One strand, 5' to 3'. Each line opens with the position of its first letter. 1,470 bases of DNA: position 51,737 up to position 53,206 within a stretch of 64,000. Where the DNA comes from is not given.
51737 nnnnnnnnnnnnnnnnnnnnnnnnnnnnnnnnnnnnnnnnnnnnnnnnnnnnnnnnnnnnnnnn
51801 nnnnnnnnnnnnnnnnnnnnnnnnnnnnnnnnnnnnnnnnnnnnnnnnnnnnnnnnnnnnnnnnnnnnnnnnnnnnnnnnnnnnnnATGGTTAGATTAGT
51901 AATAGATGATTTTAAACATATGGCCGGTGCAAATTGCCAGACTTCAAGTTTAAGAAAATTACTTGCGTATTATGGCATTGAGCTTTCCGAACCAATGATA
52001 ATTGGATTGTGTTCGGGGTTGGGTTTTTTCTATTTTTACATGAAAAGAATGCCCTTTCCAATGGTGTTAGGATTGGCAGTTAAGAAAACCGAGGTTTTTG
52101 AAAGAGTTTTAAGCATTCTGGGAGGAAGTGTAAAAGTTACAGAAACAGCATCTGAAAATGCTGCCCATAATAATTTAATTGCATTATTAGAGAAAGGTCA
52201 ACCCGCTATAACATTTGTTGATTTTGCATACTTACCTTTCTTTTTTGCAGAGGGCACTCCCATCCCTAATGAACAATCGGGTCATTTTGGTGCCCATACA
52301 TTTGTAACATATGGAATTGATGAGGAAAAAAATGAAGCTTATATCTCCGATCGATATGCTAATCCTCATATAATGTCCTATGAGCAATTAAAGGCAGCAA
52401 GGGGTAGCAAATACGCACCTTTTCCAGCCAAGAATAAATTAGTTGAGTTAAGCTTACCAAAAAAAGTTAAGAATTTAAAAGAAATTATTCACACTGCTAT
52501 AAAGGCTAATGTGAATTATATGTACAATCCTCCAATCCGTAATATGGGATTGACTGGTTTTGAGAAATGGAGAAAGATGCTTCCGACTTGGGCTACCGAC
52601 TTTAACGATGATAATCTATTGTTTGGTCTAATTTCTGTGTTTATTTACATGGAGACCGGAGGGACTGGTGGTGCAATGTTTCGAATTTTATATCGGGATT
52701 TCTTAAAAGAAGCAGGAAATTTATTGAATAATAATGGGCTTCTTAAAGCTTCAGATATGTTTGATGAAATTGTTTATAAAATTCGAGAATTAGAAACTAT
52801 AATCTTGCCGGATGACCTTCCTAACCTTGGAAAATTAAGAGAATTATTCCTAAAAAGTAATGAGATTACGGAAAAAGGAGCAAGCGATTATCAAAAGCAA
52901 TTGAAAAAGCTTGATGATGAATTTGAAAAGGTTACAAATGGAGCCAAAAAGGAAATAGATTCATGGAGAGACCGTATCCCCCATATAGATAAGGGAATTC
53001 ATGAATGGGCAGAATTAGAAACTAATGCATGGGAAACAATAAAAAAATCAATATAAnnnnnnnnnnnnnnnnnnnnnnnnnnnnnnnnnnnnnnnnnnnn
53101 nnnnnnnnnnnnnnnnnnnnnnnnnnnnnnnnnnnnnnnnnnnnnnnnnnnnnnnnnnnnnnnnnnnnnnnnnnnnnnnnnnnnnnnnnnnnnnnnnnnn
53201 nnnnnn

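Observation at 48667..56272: Seven-gene operon of mostly uncharacterised families: PadR, 2x BtrH_N/DUF4872-like, alpha/alpha-toroid-like, DUF3795-like, SAM-MTase, UvrB-domain-less UvrA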

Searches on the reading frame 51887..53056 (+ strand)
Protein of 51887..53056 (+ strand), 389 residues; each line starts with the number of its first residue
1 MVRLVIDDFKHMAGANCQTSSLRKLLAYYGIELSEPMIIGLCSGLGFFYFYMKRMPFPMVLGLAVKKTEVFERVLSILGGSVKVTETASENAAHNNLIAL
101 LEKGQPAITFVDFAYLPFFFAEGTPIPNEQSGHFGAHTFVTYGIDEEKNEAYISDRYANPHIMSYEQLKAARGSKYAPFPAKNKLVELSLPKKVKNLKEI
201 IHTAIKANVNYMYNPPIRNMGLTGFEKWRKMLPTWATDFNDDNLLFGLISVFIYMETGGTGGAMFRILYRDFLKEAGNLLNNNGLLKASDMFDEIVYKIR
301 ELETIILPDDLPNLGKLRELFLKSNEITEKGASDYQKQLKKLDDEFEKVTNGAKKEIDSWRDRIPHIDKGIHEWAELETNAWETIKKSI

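Call 3: search_protein_families(library=pfam, proteins=[window:51887-53056:+], max_evalue=0.01)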
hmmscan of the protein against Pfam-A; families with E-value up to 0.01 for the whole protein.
window:51887-53056:+ (389 aa): 3 families
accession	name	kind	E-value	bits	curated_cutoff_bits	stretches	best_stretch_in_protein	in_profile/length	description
PF16169.10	DUF4872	-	1.7e-32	113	28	1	167-296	2-131/173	Domain of unknown function (DUF4872)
PF14399.12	BtrH_N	-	1.1e-29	103.8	29.7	1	16-156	1-134/134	Butirosin biosynthesis protein H, N-terminal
PF13529.12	Peptidase_C39_2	-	0.00057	20.9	24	0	15-155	14-141/143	Peptidase_C39 like family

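Call 4: search_protein_families(library=ncbifam, proteins=[window:51887-53056:+], max_evalue=0.01)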
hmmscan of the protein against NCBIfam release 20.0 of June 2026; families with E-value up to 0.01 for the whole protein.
window:51887-53056:+ (389 aa): 1 family
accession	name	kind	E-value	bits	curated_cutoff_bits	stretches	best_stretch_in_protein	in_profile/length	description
NF053550.1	DarH_acyl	equivalog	1.8e-37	129.2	300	1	8-302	1-285/325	BtrH-related acyltransferase DarH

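Call 8: find_encoding_contigs(protein=window:51887-53056:+, flank=10000, max_places=10)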
Protein window:51887-53056:+ (389 aa): 4 contigs read that carry it; 4 places shown.
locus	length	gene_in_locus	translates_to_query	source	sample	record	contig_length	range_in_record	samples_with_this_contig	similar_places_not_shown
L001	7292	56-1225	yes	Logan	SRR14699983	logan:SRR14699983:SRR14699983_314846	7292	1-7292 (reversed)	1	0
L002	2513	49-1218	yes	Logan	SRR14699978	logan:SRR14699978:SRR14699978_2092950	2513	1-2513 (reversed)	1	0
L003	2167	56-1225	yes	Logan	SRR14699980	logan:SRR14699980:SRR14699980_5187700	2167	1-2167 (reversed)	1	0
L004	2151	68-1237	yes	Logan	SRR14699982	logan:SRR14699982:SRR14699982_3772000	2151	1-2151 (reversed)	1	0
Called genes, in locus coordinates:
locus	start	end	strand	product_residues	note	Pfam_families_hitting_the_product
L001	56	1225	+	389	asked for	PF14399:BtrH_N, PF16169:DUF4872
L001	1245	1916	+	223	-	PF00398:RrnaAD (weak), PF01209:Ubie_methyltran, PF05175:MTS (weak), PF06325:PrmA (weak), PF13847:Methyltransf_31, PF08241:Methyltransf_11, PF08242:Methyltransf_12, PF13649:Methyltransf_25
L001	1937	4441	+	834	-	PF00005:ABC_tran (faint), PF02463:SMC_N (faint), PF13304:AAA_21 (faint), PF13555:AAA_29 (faint), PF20703:nSTAND1 (faint), PF17755:UvrA_DNA-bind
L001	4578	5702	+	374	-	-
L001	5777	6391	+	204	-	-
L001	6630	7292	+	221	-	?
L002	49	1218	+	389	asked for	PF14399:BtrH_N, PF16169:DUF4872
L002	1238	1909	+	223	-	PF00398:RrnaAD (weak), PF01209:Ubie_methyltran, PF05175:MTS (weak), PF06325:PrmA (weak), PF13847:Methyltransf_31, PF08241:Methyltransf_11, PF08242:Methyltransf_12, PF13649:Methyltransf_25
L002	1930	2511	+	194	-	?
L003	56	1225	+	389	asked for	PF14399:BtrH_N, PF16169:DUF4872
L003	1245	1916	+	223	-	PF00398:RrnaAD (weak), PF01209:Ubie_methyltran, PF05175:MTS (weak), PF06325:PrmA (weak), PF13847:Methyltransf_31, PF08241:Methyltransf_11, PF08242:Methyltransf_12, PF13649:Methyltransf_25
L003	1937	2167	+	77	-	?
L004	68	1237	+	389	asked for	PF14399:BtrH_N, PF16169:DUF4872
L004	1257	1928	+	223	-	PF00398:RrnaAD (weak), PF01209:Ubie_methyltran, PF05175:MTS (weak), PF06325:PrmA (weak), PF13847:Methyltransf_31, PF08241:Methyltransf_11, PF08242:Methyltransf_12, PF13649:Methyltransf_25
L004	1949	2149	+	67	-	?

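Call 9: find_homologous_proteins(query=window:51887-53056:+, max_evalue=0.00001)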
Query window:51887-53056:+ (389 aa): 130 proteins with E <= 0.00001 among 4708 candidates; the best 120 are listed.
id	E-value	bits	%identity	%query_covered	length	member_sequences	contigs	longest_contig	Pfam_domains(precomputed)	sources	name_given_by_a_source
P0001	7.4e-258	873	98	100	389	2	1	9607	PF14399.13,PF16169.11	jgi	-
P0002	1.9e-256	868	98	100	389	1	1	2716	PF14399.13,PF16169.11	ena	-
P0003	1.2e-254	862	97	100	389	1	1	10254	PF14399.13,PF16169.11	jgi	jgi:hypothetical protein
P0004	4.5e-253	857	96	100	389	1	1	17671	PF14399.13,PF16169.11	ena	-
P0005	3.0e-248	841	95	100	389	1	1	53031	PF14399.13,PF16169.11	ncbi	ncbi:MAG: BtrH N-terminal domain-containing protein [Candidatus Hodarchaeota archaeon]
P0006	4.7e-248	840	94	100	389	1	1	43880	PF14399.13,PF16169.11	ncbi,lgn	ncbi:MAG: BtrH N-terminal domain-containing protein [Candidatus Odinarchaeota archaeon]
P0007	5.9e-247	837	94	100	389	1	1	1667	PF14399.13,PF16169.11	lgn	-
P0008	8.3e-247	836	93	100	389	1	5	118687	PF14399.13,PF16169.11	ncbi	ncbi:MAG: BtrH N-terminal domain-containing protein [Promethearchaeota archaeon]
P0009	2.6e-245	831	93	100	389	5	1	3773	PF14399.13,PF16169.11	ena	-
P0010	2.9e-235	798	90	100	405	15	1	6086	PF14399.13,PF16169.11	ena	-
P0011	9.4e-234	793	89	100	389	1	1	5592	PF14399.13,PF16169.11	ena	-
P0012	4.4e-233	791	89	100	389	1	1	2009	PF14399.13,PF16169.11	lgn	-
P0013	5.8e-232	787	89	100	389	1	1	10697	PF14399.13,PF16169.11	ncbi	-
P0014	1.2e-231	786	88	100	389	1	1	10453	PF14399.13,PF16169.11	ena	-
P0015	1.4e-222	757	85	100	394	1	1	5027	PF14399.13,PF16169.11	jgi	-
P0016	3.4e-222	755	85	100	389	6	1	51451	PF14399.13,PF16169.11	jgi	jgi:hypothetical protein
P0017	1.9e-220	750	84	100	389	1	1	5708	PF14399.13,PF16169.11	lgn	-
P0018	2.2e-220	749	83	100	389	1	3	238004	PF14399.13,PF16169.11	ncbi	ncbi:MAG: BtrH N-terminal domain-containing protein [Candidatus Hodarchaeota archaeon]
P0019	5.2e-219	745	82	100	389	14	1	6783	PF14399.13,PF16169.11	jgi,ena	-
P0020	1.7e-217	740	81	100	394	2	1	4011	PF14399.13,PF16169.11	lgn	-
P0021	1.2e-216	737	79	100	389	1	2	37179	PF14399.13,PF16169.11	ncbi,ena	-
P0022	1.2e-216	737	81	100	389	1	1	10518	PF14399.13,PF16169.11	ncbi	ncbi:MAG: BtrH N-terminal domain-containing protein [Promethearchaeota archaeon]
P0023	6.9e-216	735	81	100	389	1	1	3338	PF14399.13,PF16169.11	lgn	-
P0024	5.3e-214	728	93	88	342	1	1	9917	PF14399.13,PF16169.11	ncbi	ncbi:MAG: BtrH N-terminal domain-containing protein, partial [Promethearchaeota archaeon]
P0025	9.5e-213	724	81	100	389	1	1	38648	PF14399.13,PF16169.11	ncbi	-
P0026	8.2e-211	718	80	100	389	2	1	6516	PF14399.13,PF16169.11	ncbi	ncbi:MAG: BtrH N-terminal domain-containing protein [Promethearchaeota archaeon]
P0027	7.8e-210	715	78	100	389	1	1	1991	PF14399.13,PF16169.11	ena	-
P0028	1.3e-209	714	78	100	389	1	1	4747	PF14399.13,PF16169.11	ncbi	ncbi:MAG: BtrH N-terminal domain-containing protein [Promethearchaeota archaeon]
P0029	3.0e-209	713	77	100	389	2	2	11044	PF14399.13,PF16169.11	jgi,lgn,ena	-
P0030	7.4e-209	711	77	100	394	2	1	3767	PF14399.13,PF16169.11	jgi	jgi:hypothetical protein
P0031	1.0e-208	711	78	100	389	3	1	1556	PF14399.13,PF16169.11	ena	-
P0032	1.1e-208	711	78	100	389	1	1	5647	PF14399.13,PF16169.11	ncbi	-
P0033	4.5e-207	705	77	100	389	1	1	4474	PF14399.13,PF16169.11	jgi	-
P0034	5.3e-207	705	78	100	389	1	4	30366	PF14399.13,PF16169.11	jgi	-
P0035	1.5e-206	704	77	100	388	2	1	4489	PF14399.13,PF16169.11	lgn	-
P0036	1.6e-206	704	77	100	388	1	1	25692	PF14399.13,PF16169.11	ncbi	ncbi:MAG: BtrH N-terminal domain-containing protein [Promethearchaeota archaeon]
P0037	2.9e-206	703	77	100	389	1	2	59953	PF14399.13,PF16169.11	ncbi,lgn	ncbi:MAG: BtrH N-terminal domain-containing protein [Promethearchaeota archaeon]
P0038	2.1e-205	700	76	100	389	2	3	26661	PF14399.13,PF16169.11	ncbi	ncbi:MAG: BtrH N-terminal domain-containing protein [Promethearchaeota archaeon]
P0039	1.5e-204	697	76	100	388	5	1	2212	PF14399.13,PF16169.11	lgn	-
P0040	1.6e-204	697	76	100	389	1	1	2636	PF14399.13,PF16169.11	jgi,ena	-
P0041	2.4e-204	697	76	100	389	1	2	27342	PF14399.13,PF16169.11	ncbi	ncbi:MAG: BtrH N-terminal domain-containing protein [Candidatus Hodarchaeota archaeon]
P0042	1.7e-203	694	76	100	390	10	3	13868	PF14399.13,PF16169.11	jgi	-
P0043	3.1e-203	693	75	100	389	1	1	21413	PF14399.13,PF16169.11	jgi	jgi:hypothetical protein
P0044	3.2e-203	693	75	100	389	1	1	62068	PF14399.13,PF16169.11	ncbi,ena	-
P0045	6.8e-203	692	76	100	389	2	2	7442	PF14399.13,PF16169.11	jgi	-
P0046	2.2e-202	690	76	100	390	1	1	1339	PF14399.13,PF16169.11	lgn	-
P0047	2.2e-201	687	75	100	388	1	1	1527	PF14399.13,PF16169.11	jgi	-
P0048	7.1e-200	682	74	100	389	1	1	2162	PF14399.13,PF16169.11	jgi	-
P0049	1.8e-199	680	75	100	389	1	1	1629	PF14399.13,PF16169.11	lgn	-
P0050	4.4e-199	679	75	100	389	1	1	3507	PF14399.13,PF16169.11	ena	-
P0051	4.9e-199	679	75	100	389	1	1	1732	PF14399.13,PF16169.11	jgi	-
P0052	1.7e-198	677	76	100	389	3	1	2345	PF14399.13,PF16169.11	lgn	-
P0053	2.0e-198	677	75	100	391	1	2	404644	PF14399.13,PF16169.11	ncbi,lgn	-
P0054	7.1e-198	675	74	100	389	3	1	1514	PF14399.13,PF13529.14,PF16169.11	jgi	-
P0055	9.3e-198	675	74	100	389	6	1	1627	PF14399.13,PF16169.11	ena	-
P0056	1.4e-197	674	74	100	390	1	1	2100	PF14399.13,PF16169.11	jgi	jgi:hypothetical protein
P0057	3.8e-197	673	75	100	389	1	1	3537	PF14399.13,PF16169.11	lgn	-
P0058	5.5e-197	672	77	97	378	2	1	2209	PF14399.13,PF16169.11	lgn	-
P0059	7.0e-197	672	73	100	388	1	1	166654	PF14399.13,PF16169.11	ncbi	ncbi:MAG: BtrH N-terminal domain-containing protein [Promethearchaeota archaeon]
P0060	1.3e-196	671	73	100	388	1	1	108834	PF14399.13,PF16169.11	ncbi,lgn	ncbi:MAG: BtrH N-terminal domain-containing protein [Promethearchaeota archaeon]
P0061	1.4e-196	671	72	100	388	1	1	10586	PF14399.13,PF13529.14,PF16169.11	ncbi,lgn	ncbi:MAG: BtrH N-terminal domain-containing protein [Candidatus Thorarchaeota archaeon]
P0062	1.4e-195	668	74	100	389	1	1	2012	PF14399.13,PF16169.11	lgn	-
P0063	2.9e-195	667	74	100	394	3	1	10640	PF14399.13,PF16169.11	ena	-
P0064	3.2e-193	660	71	100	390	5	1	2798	PF14399.13,PF16169.11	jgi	jgi:hypothetical protein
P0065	7.4e-193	659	72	100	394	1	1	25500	PF14399.13,PF16169.11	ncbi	-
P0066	1.6e-192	658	73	100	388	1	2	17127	PF14399.13,PF16169.11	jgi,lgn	jgi:hypothetical protein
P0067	3.7e-190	650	72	100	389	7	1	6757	PF14399.13,PF16169.11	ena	-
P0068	3.0e-189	647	71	100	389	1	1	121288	PF14399.13,PF16169.11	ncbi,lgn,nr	ncbi:MAG: BtrH N-terminal domain-containing protein [Candidatus Lokiarchaeota archaeon]|nr:BtrH N-te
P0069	6.1e-189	646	71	100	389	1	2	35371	PF14399.13,PF16169.11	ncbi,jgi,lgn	-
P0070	6.6e-189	646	74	97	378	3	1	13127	PF14399.13,PF16169.11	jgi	-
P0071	7.8e-186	636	70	100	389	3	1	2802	PF14399.13,PF16169.11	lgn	-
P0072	4.7e-185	633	79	88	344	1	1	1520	PF14399.13,PF16169.11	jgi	-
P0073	8.3e-185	632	72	95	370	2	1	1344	PF14399.13,PF16169.11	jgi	jgi:hypothetical protein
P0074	1.4e-183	628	71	99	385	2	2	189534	PF14399.13,PF16169.11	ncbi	ncbi:MAG: BtrH N-terminal domain-containing protein [Promethearchaeota archaeon]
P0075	3.0e-181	620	69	100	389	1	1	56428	PF14399.13,PF16169.11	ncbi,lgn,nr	ncbi:MAG: hypothetical protein BAJALOKI1v1_30041 [Promethearchaeota archaeon]|nr:MAG: hypothetical p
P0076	1.3e-180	618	69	100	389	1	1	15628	PF14399.13,PF16169.11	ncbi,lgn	ncbi:MAG: BtrH N-terminal domain-containing protein [Candidatus Hodarchaeota archaeon]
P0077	1.2e-178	612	69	99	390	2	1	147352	PF14399.13,PF16169.11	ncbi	-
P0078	3.8e-175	600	79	85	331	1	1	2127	PF14399.13,PF16169.11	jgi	jgi:hypothetical protein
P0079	5.1e-173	593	94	72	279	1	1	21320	PF16169.11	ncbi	ncbi:MAG: DUF4872 domain-containing protein, partial [Candidatus Hermodarchaeota archaeon]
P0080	3.5e-172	591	66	100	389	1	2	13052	PF14399.13,PF16169.11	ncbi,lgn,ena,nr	ncbi:MAG: DUF4872 domain-containing protein [Candidatus Lokiarchaeota archaeon]|nr:DUF4872 domain-co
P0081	1.1e-162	559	80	79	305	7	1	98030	PF14399.13,PF16169.11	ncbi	ncbi:MAG: BtrH N-terminal domain-containing protein, partial [Promethearchaeota archaeon]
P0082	3.8e-147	508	67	86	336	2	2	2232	PF14399.13,PF16169.11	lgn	-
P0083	2.9e-142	492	74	74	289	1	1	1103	PF14399.13,PF16169.11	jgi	jgi:hypothetical protein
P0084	3.0e-115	403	79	58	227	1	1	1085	PF16169.11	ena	-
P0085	4.1e-114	399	78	58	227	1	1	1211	PF16169.11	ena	-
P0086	2.1e-113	397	71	62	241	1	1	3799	PF16169.11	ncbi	ncbi:MAG: DUF4872 domain-containing protein, partial [Promethearchaeota archaeon]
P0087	1.1e-109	385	46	98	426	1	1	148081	PF14399.13,PF16169.11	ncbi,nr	ncbi:MAG: DUF4872 domain-containing protein [Candidatus Lokiarchaeota archaeon]|nr:DUF4872 domain-co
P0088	7.0e-109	382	46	98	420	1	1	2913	PF14399.13,PF16169.11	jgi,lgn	jgi:hypothetical protein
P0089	3.5e-107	377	47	99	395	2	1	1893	PF14399.13,PF13529.14,PF16169.11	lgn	-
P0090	8.0e-105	369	69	60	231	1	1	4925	PF16169.11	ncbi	ncbi:MAG: DUF4872 domain-containing protein, partial [Candidatus Thorarchaeota archaeon]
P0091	8.7e-101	356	75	53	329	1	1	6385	PF14399.13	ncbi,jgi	ncbi:MAG: BtrH N-terminal domain-containing protein [Promethearchaeota archaeon]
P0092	1.9e-100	355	81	51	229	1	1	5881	PF14399.13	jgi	jgi:hypothetical protein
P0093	5.1e-81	291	40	99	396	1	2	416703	PF14399.13,PF16169.11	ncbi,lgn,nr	ncbi:MAG: hypothetical protein BAJATHORv1_40279 [Candidatus Thorarchaeota archaeon]|nr:MAG: hypothet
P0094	1.0e-80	290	39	99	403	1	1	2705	PF14399.13,PF16169.11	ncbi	-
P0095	3.6e-79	284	37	98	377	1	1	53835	PF14399.13,PF13529.14,PF16169.11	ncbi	ncbi:BtrH N-terminal domain-containing protein [Chloroflexota bacterium]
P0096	6.3e-79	284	42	88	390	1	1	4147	PF14399.13,PF13529.14,PF16169.11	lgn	-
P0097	7.3e-79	283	41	98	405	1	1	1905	PF14399.13,PF16169.11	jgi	jgi:hypothetical protein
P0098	1.1e-78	283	41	96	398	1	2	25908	PF14399.13,PF16169.11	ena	-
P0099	1.0e-76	276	40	92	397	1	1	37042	PF14399.13,PF16169.11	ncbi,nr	ncbi:MAG: DUF4872 domain-containing protein [Candidatus Lokiarchaeota archaeon]|nr:DUF4872 domain-co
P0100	3.8e-74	268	38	98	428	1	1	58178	PF14399.13,PF16169.11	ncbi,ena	-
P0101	7.6e-74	267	37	99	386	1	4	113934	PF14399.13,PF16169.11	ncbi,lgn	ncbi:MAG: BtrH N-terminal domain-containing protein [Candidatus Thorarchaeota archaeon]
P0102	6.3e-73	264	39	93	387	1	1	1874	PF14399.13,PF16169.11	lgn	-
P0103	1.2e-72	263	38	99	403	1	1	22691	PF14399.13,PF16169.11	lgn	-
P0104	4.4e-72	261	38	99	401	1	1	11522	PF14399.13,PF16169.11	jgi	jgi:hypothetical protein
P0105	7.2e-72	260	37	99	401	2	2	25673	PF14399.13,PF16169.11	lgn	-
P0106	8.7e-72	260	38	93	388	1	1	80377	PF14399.13,PF16169.11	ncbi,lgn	-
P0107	1.2e-71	260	37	99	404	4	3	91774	PF14399.13,PF16169.11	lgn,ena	-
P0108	3.1e-70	255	37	98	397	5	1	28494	PF14399.13,PF16169.11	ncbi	-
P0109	4.1e-70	255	36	99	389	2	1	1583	PF14399.13,PF16169.11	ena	-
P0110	1.4e-68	250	35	99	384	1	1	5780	PF14399.13,PF16169.11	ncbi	-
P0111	4.4e-67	245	37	99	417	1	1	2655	PF14399.13,PF16169.11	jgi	jgi:hypothetical protein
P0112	1.3e-66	243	37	90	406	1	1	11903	PF14399.13,PF16169.11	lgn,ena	-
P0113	3.1e-64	235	34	99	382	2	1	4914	PF14399.13,PF16169.11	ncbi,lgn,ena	-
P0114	4.2e-51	192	36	75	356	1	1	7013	PF14399.13,PF16169.11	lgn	-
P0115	4.7e-39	152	36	75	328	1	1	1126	PF14399.13,PF13529.14,PF16169.11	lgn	-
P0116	1.6e-36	144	32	85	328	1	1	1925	PF14399.13,PF13529.14,PF16169.11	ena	-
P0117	3.0e-36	143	33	75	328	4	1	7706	PF14399.13,PF13529.14,PF16169.11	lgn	-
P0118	1.3e-34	138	36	75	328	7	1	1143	PF14399.13,PF13529.14,PF16169.11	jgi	jgi:hypothetical protein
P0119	3.1e-33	133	35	75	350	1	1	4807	PF14399.13,PF13529.14,PF16169.11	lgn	-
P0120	6.5e-33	132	36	75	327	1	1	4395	PF14399.13,PF16169.11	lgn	-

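Call 11: find_related_loci(query=A1, collection=genome_contigs, flank=10000)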
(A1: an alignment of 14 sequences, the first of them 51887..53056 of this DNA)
Query A1 (389 aa) in genome_contigs; peptide patterns used: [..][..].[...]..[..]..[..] (x = any residue, [..] = any of these).
92 stretches matched a pattern; 81 encode a relative of the query (tblastn E <= 1e-3); the best 80 are kept; 80 distinct loci.
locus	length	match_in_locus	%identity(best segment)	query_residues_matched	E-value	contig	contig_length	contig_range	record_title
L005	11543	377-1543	95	1-389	0e+0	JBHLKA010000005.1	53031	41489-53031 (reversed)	MAG: Candidatus Hodarchaeota archaeon isolate DZ1B.205 DZ1B.205@1149, whole genome shotgun sequence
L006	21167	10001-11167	93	1-389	0e+0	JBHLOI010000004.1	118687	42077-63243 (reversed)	MAG: Promethearchaeota archaeon isolate DZ3M.320 DZ3M.320@269, whole genome shotgun sequence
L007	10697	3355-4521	89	1-389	0e+0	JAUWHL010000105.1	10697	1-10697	MAG: Promethearchaeota archaeon isolate CSMAG_2267 CSMAG_2267_k141_33936_length_10697_cov_6.0618, whole genome shotgun s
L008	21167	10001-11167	83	1-389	0e+0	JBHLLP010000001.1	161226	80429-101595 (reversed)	MAG: Candidatus Hermodarchaeota archaeon isolate DZ1M.92 DZ1M.92@154, whole genome shotgun sequence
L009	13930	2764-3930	80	1-389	0e+0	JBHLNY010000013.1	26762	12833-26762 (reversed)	MAG: Promethearchaeota archaeon isolate DZ2S.398 DZ2S.398@5202, whole genome shotgun sequence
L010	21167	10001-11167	77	1-389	0e+0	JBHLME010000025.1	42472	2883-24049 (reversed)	MAG: Promethearchaeota archaeon isolate DZ2M.219 DZ2M.219@2269, whole genome shotgun sequence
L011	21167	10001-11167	76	1-389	0e+0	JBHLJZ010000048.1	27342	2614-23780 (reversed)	MAG: Candidatus Hodarchaeota archaeon isolate DZ1B.201 DZ1B.201@4199, whole genome shotgun sequence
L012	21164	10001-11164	76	1-389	0e+0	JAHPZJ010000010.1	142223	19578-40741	MAG: Promethearchaeota archaeon isolate LW60_5 NODE_200_length_142223_cov_16.148627, whole genome shotgun sequence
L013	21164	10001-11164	76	1-389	0e+0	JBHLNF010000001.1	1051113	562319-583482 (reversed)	MAG: Promethearchaeota archaeon isolate DZ2S.179 DZ2S.179@2, whole genome shotgun sequence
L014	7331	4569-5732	76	1-389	0e+0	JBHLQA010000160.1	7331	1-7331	MAG: Candidatus Odinarchaeota archaeon isolate H3M.118 H3M.118@19251, whole genome shotgun sequence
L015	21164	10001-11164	73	1-389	0e+0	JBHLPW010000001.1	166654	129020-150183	MAG: Promethearchaeota archaeon isolate H3B.172 H3B.172@118, whole genome shotgun sequence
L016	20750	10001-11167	76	1-389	0e+0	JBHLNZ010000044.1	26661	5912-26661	MAG: Promethearchaeota archaeon isolate DZ2S.411 DZ2S.411@5245, whole genome shotgun sequence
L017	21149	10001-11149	71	7-389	0e+0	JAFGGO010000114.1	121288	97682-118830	MAG: Promethearchaeota archaeon isolate Zod_Metabat.1389 k87_8491116, whole genome shotgun sequence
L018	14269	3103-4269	71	1-389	0e+0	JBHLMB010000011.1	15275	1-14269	MAG: Promethearchaeota archaeon isolate DZ2M.159 DZ2M.159@12146, whole genome shotgun sequence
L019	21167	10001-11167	69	1-389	0e+0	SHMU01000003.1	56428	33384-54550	MAG: Promethearchaeota archaeon isolate BC1 1189600003, whole genome shotgun sequence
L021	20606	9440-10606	99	1-389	0e+0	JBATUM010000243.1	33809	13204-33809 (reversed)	MAG: Promethearchaeia archaeon isolate MFD12951_ilm_asm_bin5 k127_121094, whole genome shotgun sequence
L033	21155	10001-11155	39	5-389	5e-84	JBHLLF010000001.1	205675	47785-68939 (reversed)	MAG: Candidatus Hermodarchaeota archaeon isolate DZ1M.409 DZ1M.409@94, whole genome shotgun sequence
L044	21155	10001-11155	37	5-389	5e-82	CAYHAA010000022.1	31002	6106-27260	MAG TPA_asm: uncultured archaeon isolate ERP119294_co1_301 genome assembly, contig: NODE_1608_length_31002_cov_70.043203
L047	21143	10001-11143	37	1-385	4e-81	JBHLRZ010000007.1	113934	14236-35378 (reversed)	MAG: Candidatus Thorarchaeota archaeon isolate TM2M.152 TM2M.152@205, whole genome shotgun sequence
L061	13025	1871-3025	37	5-389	5e-79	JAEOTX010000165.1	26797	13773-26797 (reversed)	MAG: Candidatus Thorarchaeota archaeon isolate YT5_051 k127_24610931, whole genome shotgun sequence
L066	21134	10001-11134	35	3-388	5e-69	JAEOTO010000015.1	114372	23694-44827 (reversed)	MAG: Candidatus Hermodarchaeota archaeon isolate YT2_032 k127_9864337, whole genome shotgun sequence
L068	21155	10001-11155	38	5-389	7e-83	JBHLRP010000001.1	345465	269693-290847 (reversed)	MAG: Candidatus Thorarchaeota archaeon isolate TM1S.110 TM1S.110@2, whole genome shotgun sequence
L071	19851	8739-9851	34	3-381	3e-64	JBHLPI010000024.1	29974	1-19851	MAG: Promethearchaeota archaeon isolate H2M.163 H2M.163@973, whole genome shotgun sequence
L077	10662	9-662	39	163-378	8e-46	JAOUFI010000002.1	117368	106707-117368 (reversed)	MAG: Candidatus Thorarchaeota archaeon isolate 4_1_July_SF_Bin37 4_1_July_SF_Bin37_scaffold_33_c1, whole genome shotgun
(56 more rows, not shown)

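Call 17: search_solved_structures(query=window:51887-53056:+, max_evalue=1)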
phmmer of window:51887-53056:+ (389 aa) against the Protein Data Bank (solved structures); distinct sequences matched with E-value up to 1: 2.
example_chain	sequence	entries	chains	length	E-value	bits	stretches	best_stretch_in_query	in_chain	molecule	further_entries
4v2e_A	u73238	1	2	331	0.032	16.3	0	276-351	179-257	FIBRONECTIN LEUCINE RICH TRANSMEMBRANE PROTEIN 3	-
4yeb_B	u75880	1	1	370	0.046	15.8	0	276-351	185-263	Fibronectin leucine rich transmembrane protein 3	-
